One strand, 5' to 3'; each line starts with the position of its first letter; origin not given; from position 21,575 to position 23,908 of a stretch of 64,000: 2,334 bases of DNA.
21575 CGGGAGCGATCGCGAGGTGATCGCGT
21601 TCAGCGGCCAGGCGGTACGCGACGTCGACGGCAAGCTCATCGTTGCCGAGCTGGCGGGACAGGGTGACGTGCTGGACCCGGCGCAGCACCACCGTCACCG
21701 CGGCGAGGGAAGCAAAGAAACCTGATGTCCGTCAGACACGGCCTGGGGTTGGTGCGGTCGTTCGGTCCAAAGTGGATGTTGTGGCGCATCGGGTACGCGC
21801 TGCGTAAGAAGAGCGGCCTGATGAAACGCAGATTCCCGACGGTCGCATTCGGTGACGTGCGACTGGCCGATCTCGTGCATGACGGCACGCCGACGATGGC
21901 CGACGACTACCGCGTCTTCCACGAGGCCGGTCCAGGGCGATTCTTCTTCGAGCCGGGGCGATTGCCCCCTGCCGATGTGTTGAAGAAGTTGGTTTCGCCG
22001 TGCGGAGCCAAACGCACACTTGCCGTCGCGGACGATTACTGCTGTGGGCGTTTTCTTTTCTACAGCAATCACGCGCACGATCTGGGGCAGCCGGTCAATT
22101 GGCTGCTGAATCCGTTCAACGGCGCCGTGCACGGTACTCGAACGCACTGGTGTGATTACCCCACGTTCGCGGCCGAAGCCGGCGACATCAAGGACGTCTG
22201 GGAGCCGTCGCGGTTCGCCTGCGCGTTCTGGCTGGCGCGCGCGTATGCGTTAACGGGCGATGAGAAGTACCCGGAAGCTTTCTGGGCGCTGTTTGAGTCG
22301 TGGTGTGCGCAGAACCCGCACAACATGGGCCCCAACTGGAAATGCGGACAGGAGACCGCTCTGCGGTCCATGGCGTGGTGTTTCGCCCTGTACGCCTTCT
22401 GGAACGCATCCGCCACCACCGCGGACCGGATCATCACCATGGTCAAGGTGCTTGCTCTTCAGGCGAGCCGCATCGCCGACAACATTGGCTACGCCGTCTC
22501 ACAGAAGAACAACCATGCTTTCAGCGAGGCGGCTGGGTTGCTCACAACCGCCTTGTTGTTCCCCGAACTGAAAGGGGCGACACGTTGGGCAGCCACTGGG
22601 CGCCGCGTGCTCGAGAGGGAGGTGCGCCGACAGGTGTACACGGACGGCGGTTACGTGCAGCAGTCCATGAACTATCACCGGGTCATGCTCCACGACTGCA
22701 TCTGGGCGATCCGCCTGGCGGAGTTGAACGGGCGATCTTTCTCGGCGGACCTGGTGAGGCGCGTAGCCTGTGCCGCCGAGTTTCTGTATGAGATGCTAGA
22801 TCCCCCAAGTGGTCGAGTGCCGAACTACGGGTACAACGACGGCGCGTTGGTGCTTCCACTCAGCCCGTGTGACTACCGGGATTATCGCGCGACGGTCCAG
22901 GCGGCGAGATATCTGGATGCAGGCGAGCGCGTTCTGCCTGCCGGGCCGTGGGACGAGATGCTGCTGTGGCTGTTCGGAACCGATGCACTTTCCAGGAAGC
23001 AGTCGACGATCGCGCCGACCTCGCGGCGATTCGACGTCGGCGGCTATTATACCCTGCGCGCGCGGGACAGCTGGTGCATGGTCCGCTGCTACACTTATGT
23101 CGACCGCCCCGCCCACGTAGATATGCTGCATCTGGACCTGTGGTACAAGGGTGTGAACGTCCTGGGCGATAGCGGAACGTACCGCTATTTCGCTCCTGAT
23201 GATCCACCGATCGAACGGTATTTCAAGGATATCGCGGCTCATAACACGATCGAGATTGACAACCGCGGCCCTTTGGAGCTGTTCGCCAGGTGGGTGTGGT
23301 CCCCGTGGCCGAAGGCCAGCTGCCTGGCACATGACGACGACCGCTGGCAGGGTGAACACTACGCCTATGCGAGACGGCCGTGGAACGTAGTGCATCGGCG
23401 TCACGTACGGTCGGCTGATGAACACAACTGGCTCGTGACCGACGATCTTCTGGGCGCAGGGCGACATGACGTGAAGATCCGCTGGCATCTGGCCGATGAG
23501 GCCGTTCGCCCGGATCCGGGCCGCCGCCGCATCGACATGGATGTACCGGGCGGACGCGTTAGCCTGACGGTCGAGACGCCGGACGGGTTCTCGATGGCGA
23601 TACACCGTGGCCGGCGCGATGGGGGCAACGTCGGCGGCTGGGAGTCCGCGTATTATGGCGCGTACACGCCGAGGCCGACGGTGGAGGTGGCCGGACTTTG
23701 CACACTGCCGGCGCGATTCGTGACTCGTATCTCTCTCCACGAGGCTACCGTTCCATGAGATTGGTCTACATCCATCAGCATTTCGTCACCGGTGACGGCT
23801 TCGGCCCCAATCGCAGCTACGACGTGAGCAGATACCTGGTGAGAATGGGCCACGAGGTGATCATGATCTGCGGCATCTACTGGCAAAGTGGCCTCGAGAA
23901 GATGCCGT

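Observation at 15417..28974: Distal half of the locus is a block of poorly characterised enzymes with exosortase-type EPS hallmarks but no exosortase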

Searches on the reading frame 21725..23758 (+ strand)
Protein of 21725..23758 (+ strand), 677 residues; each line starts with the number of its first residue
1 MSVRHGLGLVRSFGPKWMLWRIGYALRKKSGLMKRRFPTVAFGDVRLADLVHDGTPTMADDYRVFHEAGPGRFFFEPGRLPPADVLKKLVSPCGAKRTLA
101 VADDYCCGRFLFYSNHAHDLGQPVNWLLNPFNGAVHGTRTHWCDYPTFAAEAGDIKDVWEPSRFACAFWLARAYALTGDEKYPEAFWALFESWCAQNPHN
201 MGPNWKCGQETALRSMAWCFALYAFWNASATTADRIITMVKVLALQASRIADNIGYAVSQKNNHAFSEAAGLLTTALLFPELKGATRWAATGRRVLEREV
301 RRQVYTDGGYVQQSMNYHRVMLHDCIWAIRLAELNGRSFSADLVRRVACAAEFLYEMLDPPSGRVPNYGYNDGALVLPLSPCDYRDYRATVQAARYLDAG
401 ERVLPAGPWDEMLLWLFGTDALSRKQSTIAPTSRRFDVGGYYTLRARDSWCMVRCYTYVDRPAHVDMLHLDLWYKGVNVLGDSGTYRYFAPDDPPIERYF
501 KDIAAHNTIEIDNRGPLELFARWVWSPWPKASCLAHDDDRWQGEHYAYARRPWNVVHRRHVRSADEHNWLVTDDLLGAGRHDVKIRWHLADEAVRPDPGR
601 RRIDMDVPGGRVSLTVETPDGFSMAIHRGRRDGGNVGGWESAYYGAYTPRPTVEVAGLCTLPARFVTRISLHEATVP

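Call 3: search_protein_families(library=pfam, proteins=[window:21725-23758:+], max_evalue=0.001)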
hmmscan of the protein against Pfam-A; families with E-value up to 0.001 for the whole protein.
window:21725-23758:+ (677 aa): 3 families
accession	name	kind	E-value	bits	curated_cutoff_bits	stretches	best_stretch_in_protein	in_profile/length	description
PF07940.18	Hepar_II_III_C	-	3.6e-34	118.8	24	1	431-653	4-219/237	Heparinase II/III-like, C-terminal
PF16889.11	Hepar_II_III_N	-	1.8e-30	106.9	22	1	120-373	80-313/340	Heparinase II/III N-terminus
PF05426.18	Alginate_lyase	-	0.00033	20.7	22.2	1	169-361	64-272/275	Alginate lyase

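Call 4: search_protein_families(library=ncbifam, proteins=[window:21725-23758:+], max_evalue=0.001)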
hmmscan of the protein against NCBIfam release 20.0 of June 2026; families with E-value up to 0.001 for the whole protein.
window:21725-23758:+ (677 aa): 2 families
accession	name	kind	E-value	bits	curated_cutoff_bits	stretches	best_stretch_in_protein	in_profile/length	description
NF045572.1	Hepsulflyase_bctds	equivalog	1.9e-21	76.4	600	1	171-355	168-354/706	heparin-sulfate lyase HepC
NF045573.1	Hepsulflyase_CFB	equivalog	1e-19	70.3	700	1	169-335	138-304/651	heparin-sulfate lyase HepC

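Call 10: find_homologous_proteins(query=window:21725-23758:+)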
Query window:21725-23758:+ (677 aa): 1992 proteins with E <= 0.001 among 8000 candidates; the best 120 are listed.
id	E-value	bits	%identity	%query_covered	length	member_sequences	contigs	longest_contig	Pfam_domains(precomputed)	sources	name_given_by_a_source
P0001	0.0e+0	1427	87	100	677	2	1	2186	PF16889.12,PF07940.19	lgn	-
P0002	0.0e+0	1213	76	97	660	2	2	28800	PF16889.12,PF05426.19,PF07940.19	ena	-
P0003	0.0e+0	1144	70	100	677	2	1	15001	PF16889.12,PF05426.19,PF07940.19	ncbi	-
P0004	0.0e+0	1119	68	99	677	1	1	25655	PF16889.12,PF05426.19,PF07940.19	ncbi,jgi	jgi:hypothetical protein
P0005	0.0e+0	1114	68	99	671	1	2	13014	PF16889.12,PF07940.19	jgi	jgi:hypothetical protein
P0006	0.0e+0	1100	67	99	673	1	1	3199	PF16889.12,PF07940.19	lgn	-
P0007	0.0e+0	1063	67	99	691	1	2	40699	PF16889.12,PF07940.19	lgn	-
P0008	0.0e+0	1030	66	97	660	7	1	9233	PF16889.12,PF05426.19,PF07940.19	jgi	-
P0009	0.0e+0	1028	65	98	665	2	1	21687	PF16889.12,PF07940.19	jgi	jgi:hypothetical protein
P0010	0.0e+0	1022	65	97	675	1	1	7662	PF16889.12,PF07940.19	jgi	jgi:hypothetical protein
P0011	1.9e-295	1000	63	98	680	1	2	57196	PF16889.12,PF05426.19,PF07940.19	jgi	jgi:asparagine synthase (glutamine-hydrolysing)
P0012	1.7e-294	997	63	99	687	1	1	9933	PF16889.12,PF07940.19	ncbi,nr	ncbi:MAG: hypothetical protein GY778_15565 [bacterium]|nr:hypothetical protein [bacterium]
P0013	4.0e-294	995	66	93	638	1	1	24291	PF16889.12,PF07940.19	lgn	-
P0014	1.4e-293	994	62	99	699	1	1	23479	PF16889.12,PF07940.19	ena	-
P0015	3.0e-293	992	63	96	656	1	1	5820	PF16889.12,PF07940.19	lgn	-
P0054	3.3e-265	900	57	98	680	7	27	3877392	PF16889.12,PF07940.19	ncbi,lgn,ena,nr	ncbi:MAG: hypothetical protein HBSAPP02_18890 [Phycisphaerae bacterium]|nr:MAG: alginate lyase famil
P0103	2.1e-209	715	49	96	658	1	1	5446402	PF16889.12,PF07940.19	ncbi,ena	-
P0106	1.5e-195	670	44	99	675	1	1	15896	PF16889.12,PF05426.19,PF07940.19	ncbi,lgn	ncbi:MAG: alginate lyase family protein [Candidatus Hodarchaeota archaeon]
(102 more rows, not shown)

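Call 11: search_solved_structures(query=window:21725-23758:+, max_evalue=0.01)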
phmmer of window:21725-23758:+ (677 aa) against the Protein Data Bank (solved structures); distinct sequences matched with E-value up to 0.01: 4.
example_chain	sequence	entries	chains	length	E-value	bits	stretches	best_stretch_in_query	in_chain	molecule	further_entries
4fnv_A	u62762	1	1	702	1.7e-21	79.1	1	170-514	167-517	Heparinase III protein, heparitin sulfate lyase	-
5jmd_A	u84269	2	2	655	1.8e-17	65.8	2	258-337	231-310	Heparinase III protein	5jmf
4mmi_A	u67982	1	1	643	3.3e-16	61.6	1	159-593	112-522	Heparinase III protein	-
4mmh_A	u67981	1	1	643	3.3e-16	61.6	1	159-593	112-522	Heparinase III protein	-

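Call 14: find_encoding_contigs(protein=window:21725-23758:+, flank=10000, max_places=3)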
Protein window:21725-23758:+ (677 aa): no gene with exactly this product is on record in the collection.

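Call 15: find_encoding_contigs(protein=P0054, flank=10000, max_places=2)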
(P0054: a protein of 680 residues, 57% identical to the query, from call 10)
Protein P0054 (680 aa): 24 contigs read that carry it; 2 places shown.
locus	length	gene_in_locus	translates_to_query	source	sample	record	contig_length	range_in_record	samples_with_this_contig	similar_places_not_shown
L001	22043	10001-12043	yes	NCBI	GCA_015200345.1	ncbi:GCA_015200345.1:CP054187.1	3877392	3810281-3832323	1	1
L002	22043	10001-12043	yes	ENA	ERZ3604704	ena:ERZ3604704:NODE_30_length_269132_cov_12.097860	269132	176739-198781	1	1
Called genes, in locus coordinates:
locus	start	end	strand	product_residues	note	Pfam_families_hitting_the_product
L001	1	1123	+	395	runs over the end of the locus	PF13439:Glyco_transf_4, PF13579:Glyco_trans_4_4, PF20706:GT4-conflict, PF00534:Glycos_transf_1, PF13692:Glyco_trans_1_4, PF13524:Glyco_trans_1_2 (weak)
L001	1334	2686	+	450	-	-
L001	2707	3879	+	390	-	PF13439:Glyco_transf_4, PF13579:Glyco_trans_4_4, PF00534:Glycos_transf_1, PF13692:Glyco_trans_1_4, PF13524:Glyco_trans_1_2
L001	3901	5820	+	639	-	PF13522:GATase_6, PF13537:GATase_7, PF00733:Asn_synthase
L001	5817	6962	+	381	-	PF13579:Glyco_trans_4_4 (weak), PF00534:Glycos_transf_1, PF13692:Glyco_trans_1_4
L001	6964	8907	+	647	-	PF13522:GATase_6, PF13537:GATase_7, PF00733:Asn_synthase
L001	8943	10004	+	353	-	-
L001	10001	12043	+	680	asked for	PF16889:Hepar_II_III_N, PF07940:Hepar_II_III_C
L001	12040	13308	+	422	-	PF13439:Glyco_transf_4, PF13579:Glyco_trans_4_4, PF01012:ETF (faint), PF00534:Glycos_transf_1, PF13692:Glyco_trans_1_4, PF13524:Glyco_trans_1_2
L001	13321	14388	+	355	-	PF13527:Acetyltransf_9, PF00583:Acetyltransf_1 (weak)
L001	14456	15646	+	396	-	PF02786:CPSase_L_D2 (faint), PF15632:ATPgrasp_Ter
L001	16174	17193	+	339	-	PF00493:MCM (faint), PF20030:bpMoxR, PF00004:AAA, PF07726:AAA_3, PF07728:AAA_5, PF17863:AAA_lid_2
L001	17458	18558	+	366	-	-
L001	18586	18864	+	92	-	-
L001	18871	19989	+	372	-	PF00155:Aminotran_1_2, PF01053:Cys_Met_Meta_PP, PF01212:Beta_elim_lyase (weak), PF01041:DegT_DnrJ_EryC1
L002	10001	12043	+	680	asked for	PF16889:Hepar_II_III_N, PF07940:Hepar_II_III_C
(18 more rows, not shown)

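Call 16: find_encoding_contigs(protein=P0103, flank=10000, max_places=2)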
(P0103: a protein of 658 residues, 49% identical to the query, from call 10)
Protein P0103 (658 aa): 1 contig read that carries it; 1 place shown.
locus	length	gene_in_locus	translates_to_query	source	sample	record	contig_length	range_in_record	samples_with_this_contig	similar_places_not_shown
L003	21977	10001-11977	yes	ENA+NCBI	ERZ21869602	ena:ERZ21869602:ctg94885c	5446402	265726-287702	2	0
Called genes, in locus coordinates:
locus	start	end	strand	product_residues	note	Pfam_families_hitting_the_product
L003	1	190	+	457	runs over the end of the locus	-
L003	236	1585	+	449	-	PF04932:Wzy_C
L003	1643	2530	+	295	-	PF04794:YdjC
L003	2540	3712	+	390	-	PF00534:Glycos_transf_1, PF13692:Glyco_trans_1_4, PF13524:Glyco_trans_1_2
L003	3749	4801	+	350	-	PF09587:PGA_cap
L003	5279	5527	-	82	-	-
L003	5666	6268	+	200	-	PF27533:CapK_C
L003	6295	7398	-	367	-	-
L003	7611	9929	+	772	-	PF08240:ADH_N (faint), PF00107:ADH_zinc_N, PF01408:GFO_IDH_MocA, PF02894:GFO_IDH_MocA_C, PF22725:GFO_IDH_MocA_C3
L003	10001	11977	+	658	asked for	PF16889:Hepar_II_III_N, PF07940:Hepar_II_III_C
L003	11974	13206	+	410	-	PF13439:Glyco_transf_4, PF13579:Glyco_trans_4_4, PF00534:Glycos_transf_1, PF13692:Glyco_trans_1_4, PF13524:Glyco_trans_1_2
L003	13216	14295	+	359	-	PF13527:Acetyltransf_9, PF00583:Acetyltransf_1 (faint)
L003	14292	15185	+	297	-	PF01522:Polysacc_deac_1, PF11959:DUF3473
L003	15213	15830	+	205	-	PF13480:Acetyltransf_6 (faint), PF00583:Acetyltransf_1, PF13508:Acetyltransf_7, PF13673:Acetyltransf_10 (weak)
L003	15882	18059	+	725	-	PF00953:Glycos_transf_4, PF21360:PylC-like_N, PF02655:ATP-grasp_3, PF13535:ATP-grasp_4 (weak), PF15632:ATPgrasp_Ter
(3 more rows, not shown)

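Call 18: find_encoding_contigs(protein=P0106, flank=10000, max_places=2)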
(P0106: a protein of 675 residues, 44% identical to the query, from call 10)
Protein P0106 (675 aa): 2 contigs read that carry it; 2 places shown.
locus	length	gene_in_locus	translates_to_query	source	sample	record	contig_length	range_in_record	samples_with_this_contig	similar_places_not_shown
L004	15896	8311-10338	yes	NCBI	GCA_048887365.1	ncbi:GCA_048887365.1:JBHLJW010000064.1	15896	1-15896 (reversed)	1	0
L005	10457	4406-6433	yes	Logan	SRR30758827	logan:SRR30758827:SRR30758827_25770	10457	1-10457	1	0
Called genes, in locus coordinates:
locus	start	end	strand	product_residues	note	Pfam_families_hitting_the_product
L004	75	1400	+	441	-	-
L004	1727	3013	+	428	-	PF04932:Wzy_C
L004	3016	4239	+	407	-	PF00534:Glycos_transf_1, PF13692:Glyco_trans_1_4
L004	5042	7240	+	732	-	PF13602:ADH_zinc_N_2 (faint), PF00107:ADH_zinc_N, PF01408:GFO_IDH_MocA, PF22725:GFO_IDH_MocA_C3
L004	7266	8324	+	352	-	-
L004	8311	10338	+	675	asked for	PF16889:Hepar_II_III_N, PF05426:Alginate_lyase (weak), PF07940:Hepar_II_III_C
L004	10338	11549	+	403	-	PF13439:Glyco_transf_4, PF13579:Glyco_trans_4_4, PF00534:Glycos_transf_1, PF13692:Glyco_trans_1_4, PF13524:Glyco_trans_1_2 (weak)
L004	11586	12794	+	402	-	PF15632:ATPgrasp_Ter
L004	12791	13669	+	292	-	PF01522:Polysacc_deac_1, PF11959:DUF3473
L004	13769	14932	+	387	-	PF02350:Epimerase_2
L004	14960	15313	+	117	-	PF02397:Bac_transf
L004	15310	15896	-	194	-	?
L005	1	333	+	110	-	?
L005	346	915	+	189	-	PF00132:Hexapep, PF14602:Hexapep_2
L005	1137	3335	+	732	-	PF13602:ADH_zinc_N_2 (faint), PF00107:ADH_zinc_N, PF01408:GFO_IDH_MocA, PF22725:GFO_IDH_MocA_C3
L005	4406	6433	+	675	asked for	PF16889:Hepar_II_III_N, PF05426:Alginate_lyase (weak), PF07940:Hepar_II_III_C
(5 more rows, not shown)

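Call 24: find_related_loci(query=A1, collection=genome_contigs, flank=10000)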
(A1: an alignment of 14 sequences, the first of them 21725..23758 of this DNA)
Query A1 (677 aa) in genome_contigs; peptide patterns used: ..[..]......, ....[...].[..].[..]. (x = any residue, [..] = any of these).
440 stretches matched a pattern; 402 encode a relative of the query (tblastn E <= 1e-3); the best 80 are kept; 80 distinct loci.
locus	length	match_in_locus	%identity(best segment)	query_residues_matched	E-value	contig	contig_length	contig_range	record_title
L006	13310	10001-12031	70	1-677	0e+0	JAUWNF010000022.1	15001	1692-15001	MAG: Phycisphaerales bacterium isolate CSMAG_2417 CSMAG_2417_k141_257327_length_15001_cov_5.9297, whole genome shotgun s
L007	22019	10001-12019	68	1-673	0e+0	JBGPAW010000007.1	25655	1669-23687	MAG: Phycisphaerae bacterium isolate OBJ_0618_130150_12 k141_1373833_length_25655_cov_10.8825, whole genome shotgun sequ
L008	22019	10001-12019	65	1-673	0e+0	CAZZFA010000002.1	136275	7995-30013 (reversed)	MAG TPA_asm: uncultured Planctomycetales bacterium isolate binchicken_co135_101 genome assembly, contig: NODE_289_length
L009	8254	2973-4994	63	3-674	0e+0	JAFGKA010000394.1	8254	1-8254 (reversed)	MAG: Phycisphaerae bacterium isolate Zod_Metabat.304 k87_8012851, whole genome shotgun sequence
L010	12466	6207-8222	64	3-674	0e+0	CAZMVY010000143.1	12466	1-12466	MAG TPA_asm: uncultured Planctomycetales bacterium isolate SRP167436_co1_329 genome assembly, contig: NODE_8404_length_1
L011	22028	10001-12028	58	2-677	0e+0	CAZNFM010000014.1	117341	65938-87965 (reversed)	MAG TPA_asm: uncultured Planctomycetaceae bacterium isolate SRP278314_co1_347 genome assembly, contig: NODE_177_length_1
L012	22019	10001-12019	57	1-674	0e+0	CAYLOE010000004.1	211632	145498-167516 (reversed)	MAG TPA_asm: uncultured Planctomycetaceae bacterium isolate binchicken_co350_203 genome assembly, contig: NODE_45_length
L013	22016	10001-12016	56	1-673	0e+0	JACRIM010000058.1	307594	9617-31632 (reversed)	MAG: Planctomycetota bacterium isolate NC_groundwater_1803_Pr3_B-0.1um_60_64 SR-2_scaffold_141_3955474, whole genome sho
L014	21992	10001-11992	57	9-673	0e+0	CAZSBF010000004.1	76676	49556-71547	MAG TPA_asm: uncultured Planctomycetaceae bacterium isolate binchicken_co199_145 genome assembly, contig: NODE_430_lengt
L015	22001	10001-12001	57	5-675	0e+0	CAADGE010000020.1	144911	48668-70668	uncultured planctomycete isolate PLA6.fa.gz genome assembly, contig: k127_1073932, whole genome shotgun sequence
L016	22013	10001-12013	56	1-671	0e+0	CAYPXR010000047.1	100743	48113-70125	MAG TPA_asm: uncultured Planctomycetaceae bacterium isolate binchicken_co200_331 genome assembly, contig: k141_1070371,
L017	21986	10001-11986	56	10-671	0e+0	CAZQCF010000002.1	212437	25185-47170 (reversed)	MAG TPA_asm: uncultured Planctomycetaceae bacterium isolate SRP329715_co1_368 genome assembly, contig: NODE_31_length_21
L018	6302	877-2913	56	7-671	0e+0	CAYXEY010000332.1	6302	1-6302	MAG TPA_asm: uncultured Planctomycetaceae bacterium isolate binchicken_co245_183 genome assembly, contig: NODE_16317_len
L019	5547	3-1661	65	120-672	0e+0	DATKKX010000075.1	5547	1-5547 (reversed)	MAG TPA_asm: Phycisphaerae bacterium isolate SMAG_U14669 k141_3817753, whole genome shotgun sequence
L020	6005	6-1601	67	144-675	0e+0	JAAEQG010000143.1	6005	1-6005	MAG: bacterium isolate Gpa_12 GpaG_CONTIG454411, whole genome shotgun sequence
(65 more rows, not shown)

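Call 50: search_solved_structures(query=A1, max_evalue=0.001, show_alignments=2)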
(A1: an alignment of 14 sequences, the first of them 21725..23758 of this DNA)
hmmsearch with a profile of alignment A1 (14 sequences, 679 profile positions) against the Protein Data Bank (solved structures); distinct sequences matched with E-value up to 0.001: 4.
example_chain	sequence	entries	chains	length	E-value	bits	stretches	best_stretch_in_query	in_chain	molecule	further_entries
4fnv_A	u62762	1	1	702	3.5e-36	127.9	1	170-629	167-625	Heparinase III protein, heparitin sulfate lyase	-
5jmd_A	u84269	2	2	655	8.1e-30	106.8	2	463-629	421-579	Heparinase III protein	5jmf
4mmi_A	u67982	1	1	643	1.7e-23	85.9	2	156-333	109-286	Heparinase III protein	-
4mmh_A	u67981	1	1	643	1.7e-23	85.9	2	156-333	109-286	Heparinase III protein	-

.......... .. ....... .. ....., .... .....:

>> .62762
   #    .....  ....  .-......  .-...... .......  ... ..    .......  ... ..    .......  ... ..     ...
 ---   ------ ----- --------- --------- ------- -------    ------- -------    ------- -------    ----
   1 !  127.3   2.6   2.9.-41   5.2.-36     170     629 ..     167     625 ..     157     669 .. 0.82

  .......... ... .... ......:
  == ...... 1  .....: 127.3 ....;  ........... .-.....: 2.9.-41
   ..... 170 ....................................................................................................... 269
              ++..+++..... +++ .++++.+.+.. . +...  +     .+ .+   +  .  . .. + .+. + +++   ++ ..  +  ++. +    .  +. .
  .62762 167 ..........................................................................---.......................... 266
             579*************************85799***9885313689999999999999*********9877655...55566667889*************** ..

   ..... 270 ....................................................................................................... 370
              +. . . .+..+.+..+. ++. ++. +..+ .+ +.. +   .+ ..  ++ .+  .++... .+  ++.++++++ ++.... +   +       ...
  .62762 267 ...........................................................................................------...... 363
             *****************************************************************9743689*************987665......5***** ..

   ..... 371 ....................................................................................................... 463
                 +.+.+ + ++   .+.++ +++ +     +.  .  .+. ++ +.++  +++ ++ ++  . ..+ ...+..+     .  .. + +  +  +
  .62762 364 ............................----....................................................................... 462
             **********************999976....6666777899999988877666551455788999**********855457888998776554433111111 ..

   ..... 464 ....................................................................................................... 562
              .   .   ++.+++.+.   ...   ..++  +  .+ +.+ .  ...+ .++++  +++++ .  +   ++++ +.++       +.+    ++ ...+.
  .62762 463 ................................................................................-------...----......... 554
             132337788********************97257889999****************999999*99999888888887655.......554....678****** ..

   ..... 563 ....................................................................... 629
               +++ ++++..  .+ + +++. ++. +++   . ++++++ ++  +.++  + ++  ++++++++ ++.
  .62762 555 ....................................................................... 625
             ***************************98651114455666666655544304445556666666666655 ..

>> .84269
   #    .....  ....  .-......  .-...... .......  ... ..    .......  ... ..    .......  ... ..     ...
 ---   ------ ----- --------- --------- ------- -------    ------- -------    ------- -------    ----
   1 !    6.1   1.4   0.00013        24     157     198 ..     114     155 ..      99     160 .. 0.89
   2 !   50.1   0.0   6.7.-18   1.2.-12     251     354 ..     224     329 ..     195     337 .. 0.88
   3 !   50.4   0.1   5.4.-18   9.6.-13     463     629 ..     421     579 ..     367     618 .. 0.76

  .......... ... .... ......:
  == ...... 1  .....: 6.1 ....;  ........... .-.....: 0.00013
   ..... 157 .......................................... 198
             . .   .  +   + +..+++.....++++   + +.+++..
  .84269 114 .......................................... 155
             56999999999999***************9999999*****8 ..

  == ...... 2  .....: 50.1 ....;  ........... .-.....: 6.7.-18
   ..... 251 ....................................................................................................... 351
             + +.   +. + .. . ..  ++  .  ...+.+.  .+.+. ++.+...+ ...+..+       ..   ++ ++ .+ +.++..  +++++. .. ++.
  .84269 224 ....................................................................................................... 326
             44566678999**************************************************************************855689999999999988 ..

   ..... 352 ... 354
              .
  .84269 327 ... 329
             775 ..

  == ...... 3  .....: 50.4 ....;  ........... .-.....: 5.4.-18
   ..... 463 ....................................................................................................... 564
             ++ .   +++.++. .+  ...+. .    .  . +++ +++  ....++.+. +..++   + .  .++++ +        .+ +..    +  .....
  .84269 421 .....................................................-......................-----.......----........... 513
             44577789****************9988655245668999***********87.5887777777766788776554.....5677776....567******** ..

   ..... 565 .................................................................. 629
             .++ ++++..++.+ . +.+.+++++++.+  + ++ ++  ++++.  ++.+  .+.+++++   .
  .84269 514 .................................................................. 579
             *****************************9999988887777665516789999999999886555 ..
